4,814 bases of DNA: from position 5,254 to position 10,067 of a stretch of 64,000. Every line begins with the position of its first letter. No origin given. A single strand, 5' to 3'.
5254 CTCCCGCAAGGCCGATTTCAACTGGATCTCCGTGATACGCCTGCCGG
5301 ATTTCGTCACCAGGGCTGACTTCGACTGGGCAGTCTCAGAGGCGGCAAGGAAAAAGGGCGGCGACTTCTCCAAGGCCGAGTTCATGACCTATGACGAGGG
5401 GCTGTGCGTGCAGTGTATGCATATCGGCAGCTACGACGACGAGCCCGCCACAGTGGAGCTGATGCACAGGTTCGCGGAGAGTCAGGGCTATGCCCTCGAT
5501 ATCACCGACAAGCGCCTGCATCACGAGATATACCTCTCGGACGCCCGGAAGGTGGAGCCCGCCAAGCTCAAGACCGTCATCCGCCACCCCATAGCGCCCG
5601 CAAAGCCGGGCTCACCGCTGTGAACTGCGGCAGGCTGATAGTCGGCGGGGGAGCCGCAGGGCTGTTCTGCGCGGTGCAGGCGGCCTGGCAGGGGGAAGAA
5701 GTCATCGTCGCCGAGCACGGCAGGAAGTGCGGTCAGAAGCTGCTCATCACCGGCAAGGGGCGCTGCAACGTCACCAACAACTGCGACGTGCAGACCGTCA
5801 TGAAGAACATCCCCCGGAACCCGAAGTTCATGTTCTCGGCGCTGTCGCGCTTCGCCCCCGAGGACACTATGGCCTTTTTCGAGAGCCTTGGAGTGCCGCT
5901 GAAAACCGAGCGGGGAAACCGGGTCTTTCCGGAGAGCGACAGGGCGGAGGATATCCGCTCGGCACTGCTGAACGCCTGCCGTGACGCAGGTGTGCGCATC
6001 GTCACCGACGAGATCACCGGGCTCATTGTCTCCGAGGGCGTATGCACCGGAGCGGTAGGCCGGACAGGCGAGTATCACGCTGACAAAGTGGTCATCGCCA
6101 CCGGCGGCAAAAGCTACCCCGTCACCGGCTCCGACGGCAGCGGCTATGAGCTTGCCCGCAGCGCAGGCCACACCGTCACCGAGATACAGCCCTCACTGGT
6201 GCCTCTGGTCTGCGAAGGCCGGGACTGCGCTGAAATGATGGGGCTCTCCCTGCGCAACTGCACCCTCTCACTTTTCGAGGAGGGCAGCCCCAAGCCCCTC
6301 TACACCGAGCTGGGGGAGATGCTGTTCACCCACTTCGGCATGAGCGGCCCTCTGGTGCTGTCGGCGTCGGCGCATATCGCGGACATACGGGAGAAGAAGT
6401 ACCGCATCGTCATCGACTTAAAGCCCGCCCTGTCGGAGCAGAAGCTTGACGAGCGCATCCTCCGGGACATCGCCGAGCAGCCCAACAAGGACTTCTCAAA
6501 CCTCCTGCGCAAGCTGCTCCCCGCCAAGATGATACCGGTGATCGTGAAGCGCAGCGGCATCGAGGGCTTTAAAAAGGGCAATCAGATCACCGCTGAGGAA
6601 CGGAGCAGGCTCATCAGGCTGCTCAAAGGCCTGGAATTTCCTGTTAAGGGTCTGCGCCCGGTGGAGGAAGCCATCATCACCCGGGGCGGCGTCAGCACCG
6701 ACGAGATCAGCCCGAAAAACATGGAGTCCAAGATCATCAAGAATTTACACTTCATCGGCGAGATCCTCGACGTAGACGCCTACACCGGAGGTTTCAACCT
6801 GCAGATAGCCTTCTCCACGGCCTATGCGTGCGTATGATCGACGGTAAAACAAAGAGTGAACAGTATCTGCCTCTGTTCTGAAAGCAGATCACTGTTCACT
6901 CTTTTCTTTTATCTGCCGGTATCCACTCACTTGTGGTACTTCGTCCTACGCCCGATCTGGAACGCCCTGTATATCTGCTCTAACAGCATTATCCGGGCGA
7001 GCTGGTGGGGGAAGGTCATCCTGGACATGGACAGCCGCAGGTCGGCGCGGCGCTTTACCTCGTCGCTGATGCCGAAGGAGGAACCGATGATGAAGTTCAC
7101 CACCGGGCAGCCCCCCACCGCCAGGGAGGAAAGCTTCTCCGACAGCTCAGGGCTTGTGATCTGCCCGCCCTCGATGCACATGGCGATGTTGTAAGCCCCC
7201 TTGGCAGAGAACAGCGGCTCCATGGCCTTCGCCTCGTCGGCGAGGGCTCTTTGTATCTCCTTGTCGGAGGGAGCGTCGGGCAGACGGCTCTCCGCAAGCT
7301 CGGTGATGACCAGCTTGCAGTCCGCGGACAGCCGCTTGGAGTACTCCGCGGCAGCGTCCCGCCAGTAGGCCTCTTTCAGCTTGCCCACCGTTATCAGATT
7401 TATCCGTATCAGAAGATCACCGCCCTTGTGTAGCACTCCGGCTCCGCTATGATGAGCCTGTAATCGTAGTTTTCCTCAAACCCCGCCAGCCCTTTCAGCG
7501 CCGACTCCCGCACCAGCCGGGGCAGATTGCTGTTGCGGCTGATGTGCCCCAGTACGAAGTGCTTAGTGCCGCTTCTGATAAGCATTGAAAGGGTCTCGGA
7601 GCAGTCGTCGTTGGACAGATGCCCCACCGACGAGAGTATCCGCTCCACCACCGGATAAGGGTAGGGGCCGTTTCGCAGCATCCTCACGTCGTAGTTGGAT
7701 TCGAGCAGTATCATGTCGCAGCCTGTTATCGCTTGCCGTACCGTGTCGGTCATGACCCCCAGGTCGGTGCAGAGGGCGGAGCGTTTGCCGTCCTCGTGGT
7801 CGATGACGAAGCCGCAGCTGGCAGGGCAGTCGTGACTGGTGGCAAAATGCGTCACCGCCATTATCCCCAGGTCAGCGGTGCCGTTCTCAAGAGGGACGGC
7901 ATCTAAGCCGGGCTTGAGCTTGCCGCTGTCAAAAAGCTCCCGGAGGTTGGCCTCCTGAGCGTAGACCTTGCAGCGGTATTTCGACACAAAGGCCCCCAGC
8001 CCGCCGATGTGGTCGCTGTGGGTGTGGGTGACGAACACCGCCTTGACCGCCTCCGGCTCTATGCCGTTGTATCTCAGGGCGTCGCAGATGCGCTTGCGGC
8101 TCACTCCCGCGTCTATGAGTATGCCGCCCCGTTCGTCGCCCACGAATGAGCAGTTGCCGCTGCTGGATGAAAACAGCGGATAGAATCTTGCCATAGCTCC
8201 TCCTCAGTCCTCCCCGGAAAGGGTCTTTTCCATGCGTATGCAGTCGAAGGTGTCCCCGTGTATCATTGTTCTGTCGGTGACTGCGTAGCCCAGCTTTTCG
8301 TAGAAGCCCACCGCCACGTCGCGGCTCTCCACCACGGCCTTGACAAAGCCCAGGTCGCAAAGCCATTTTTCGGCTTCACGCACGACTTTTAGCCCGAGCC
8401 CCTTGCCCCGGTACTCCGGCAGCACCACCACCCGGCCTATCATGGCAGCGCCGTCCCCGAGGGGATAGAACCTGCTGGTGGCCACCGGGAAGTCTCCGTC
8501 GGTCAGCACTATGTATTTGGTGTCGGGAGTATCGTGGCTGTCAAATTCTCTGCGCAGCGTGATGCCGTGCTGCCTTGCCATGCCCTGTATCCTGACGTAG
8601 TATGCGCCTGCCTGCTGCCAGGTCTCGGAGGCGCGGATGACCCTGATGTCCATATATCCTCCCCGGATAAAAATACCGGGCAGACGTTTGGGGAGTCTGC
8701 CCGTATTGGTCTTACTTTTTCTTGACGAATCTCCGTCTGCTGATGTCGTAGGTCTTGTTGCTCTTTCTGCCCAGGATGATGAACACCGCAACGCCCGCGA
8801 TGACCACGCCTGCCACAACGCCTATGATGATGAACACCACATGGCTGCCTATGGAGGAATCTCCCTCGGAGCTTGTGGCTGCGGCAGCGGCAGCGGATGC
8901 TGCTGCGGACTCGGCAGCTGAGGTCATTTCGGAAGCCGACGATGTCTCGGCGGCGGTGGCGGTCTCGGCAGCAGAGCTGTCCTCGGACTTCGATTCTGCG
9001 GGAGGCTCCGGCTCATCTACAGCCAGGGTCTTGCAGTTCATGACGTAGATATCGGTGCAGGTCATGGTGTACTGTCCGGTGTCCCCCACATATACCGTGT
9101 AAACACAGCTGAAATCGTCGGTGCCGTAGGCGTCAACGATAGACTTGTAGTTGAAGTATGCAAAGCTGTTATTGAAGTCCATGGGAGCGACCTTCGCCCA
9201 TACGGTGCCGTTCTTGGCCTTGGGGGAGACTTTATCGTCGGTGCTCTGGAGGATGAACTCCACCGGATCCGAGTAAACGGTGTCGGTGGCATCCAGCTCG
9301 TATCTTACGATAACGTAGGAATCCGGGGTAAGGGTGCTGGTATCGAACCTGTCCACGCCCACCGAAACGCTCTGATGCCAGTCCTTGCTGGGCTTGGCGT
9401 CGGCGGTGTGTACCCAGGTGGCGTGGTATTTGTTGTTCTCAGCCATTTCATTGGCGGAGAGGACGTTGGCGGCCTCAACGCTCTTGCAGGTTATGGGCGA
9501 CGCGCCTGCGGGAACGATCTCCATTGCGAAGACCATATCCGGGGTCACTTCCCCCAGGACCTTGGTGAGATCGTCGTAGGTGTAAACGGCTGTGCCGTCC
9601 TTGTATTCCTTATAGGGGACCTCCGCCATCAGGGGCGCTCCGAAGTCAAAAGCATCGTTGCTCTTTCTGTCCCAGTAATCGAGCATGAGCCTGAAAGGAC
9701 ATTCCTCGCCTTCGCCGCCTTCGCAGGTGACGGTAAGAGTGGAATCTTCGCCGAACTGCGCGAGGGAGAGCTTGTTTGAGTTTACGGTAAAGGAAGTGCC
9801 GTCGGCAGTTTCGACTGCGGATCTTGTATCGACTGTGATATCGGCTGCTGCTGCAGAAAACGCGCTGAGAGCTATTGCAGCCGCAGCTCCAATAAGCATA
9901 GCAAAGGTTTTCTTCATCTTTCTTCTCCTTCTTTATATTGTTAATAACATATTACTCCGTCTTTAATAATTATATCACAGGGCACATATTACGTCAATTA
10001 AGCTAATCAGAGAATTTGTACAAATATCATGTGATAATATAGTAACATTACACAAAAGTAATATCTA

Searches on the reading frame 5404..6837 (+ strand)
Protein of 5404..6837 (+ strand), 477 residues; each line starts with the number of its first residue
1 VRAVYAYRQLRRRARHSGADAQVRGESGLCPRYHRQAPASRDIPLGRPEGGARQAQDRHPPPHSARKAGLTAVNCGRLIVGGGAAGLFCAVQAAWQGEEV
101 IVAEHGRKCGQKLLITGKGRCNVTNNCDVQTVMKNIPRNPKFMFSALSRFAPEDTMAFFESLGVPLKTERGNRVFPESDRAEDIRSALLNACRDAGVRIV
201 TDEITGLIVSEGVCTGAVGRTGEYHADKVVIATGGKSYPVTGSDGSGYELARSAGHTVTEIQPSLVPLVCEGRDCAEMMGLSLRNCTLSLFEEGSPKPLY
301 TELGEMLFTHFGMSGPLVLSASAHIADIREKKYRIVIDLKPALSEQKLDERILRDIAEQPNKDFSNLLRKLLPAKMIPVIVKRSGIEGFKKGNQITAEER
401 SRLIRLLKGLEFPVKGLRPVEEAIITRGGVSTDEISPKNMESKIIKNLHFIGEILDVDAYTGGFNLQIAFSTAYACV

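Call 80: search_protein_families(library=pfam, proteins=[window:5404-6837:+], max_evalue=0.00001)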
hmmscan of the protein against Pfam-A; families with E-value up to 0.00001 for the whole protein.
window:5404-6837:+ (477 aa): 6 families
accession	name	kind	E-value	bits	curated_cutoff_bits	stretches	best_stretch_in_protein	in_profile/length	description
PF03486.20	HI0933_like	-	2.9e-82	276.2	50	1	78-476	4-241/244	HI0933-like protein Rossmann domain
PF22780.1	HI0933_like_1st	-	1.4e-35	123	27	1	262-425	1-165/165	HI0933-like protein barrel and H2TH domain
PF00890.30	FAD_binding_2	-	7.5e-11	42.3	20.4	1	78-455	3-399/414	FAD binding domain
PF01266.30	DAO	-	3.1e-09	37.3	27.9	0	187-244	154-213/353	FAD dependent oxidoreductase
PF01134.28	GIDA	-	2.6e-07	30.5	22.1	0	195-239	109-156/391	Glucose inhibited division protein A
PF07992.20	Pyr_redox_2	-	6.3e-07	29.5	26.1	1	78-245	4-118/291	Pyridine nucleotide-disulphide oxidoreductase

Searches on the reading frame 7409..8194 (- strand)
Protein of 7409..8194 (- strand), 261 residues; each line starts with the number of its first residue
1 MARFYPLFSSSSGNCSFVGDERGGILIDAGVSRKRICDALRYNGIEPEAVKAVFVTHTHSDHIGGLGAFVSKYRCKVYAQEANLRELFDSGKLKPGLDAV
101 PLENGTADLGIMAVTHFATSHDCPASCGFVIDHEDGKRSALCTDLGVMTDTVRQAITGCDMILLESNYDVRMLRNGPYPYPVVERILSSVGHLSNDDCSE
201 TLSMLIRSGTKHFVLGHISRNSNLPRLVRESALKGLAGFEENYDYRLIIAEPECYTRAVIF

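Call 80: search_protein_families(library=pfam, proteins=[window:7409-8194:-], max_evalue=0.00001)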
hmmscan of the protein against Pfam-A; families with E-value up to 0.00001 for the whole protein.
window:7409-8194:- (261 aa): 2 families
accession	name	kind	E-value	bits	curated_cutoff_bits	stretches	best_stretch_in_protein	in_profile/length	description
PF00753.33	Lactamase_B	-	1.2e-19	71.5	22.7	1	12-137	5-143/196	Metallo-beta-lactamase superfamily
PF12706.13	Lactamase_B_2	-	2.8e-19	70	27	1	25-218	3-200/200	Beta-lactamase superfamily domain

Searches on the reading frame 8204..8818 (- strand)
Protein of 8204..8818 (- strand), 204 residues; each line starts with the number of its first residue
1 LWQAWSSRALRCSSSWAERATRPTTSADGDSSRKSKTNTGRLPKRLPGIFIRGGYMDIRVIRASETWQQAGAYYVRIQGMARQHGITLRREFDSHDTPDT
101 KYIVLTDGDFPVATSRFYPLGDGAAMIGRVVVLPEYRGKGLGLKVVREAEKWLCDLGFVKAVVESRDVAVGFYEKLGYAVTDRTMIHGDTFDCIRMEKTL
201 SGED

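Call 80: search_protein_families(library=pfam, proteins=[window:8204-8818:-], max_evalue=0.00001)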
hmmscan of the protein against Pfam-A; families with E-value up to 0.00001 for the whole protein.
window:8204-8818:- (204 aa): 4 families
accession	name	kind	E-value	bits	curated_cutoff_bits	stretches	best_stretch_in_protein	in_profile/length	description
PF00583.31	Acetyltransf_1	-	2.4e-14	54.1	20.7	1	92-178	27-116/116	Acetyltransferase (GNAT) family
PF13508.13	Acetyltransf_7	-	1.3e-11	45.1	27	1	99-179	2-83/84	Acetyltransferase (GNAT) domain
PF13673.13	Acetyltransf_10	-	9.7e-10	39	23.6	1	126-200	53-128/128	Acetyltransferase (GNAT) domain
PF08445.16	FR47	-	4.2e-06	27.1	22.1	1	125-184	22-83/86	FR47-like protein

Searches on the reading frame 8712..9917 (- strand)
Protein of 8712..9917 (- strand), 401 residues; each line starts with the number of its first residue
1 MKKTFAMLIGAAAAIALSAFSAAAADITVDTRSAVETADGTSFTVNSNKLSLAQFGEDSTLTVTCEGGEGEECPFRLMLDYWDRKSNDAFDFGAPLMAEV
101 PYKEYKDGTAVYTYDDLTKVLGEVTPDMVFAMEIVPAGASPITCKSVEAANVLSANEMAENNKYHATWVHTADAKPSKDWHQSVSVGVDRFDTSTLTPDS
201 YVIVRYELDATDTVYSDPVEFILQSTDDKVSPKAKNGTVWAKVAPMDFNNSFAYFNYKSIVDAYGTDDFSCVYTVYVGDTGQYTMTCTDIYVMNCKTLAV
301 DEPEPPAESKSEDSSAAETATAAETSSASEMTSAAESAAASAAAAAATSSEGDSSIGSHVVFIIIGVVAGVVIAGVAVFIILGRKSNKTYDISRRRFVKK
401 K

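Call 80: search_protein_families(library=pfam, proteins=[window:8712-9917:-], max_evalue=0.00001)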
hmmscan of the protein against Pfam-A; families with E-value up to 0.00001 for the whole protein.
window:8712-9917:- (401 aa): 1 family
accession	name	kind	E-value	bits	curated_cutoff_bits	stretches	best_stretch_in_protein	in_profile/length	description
PF18259.7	CBM65_1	-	3.6e-26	92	25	1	175-287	6-110/113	Carbohydrate binding module 65 domain 1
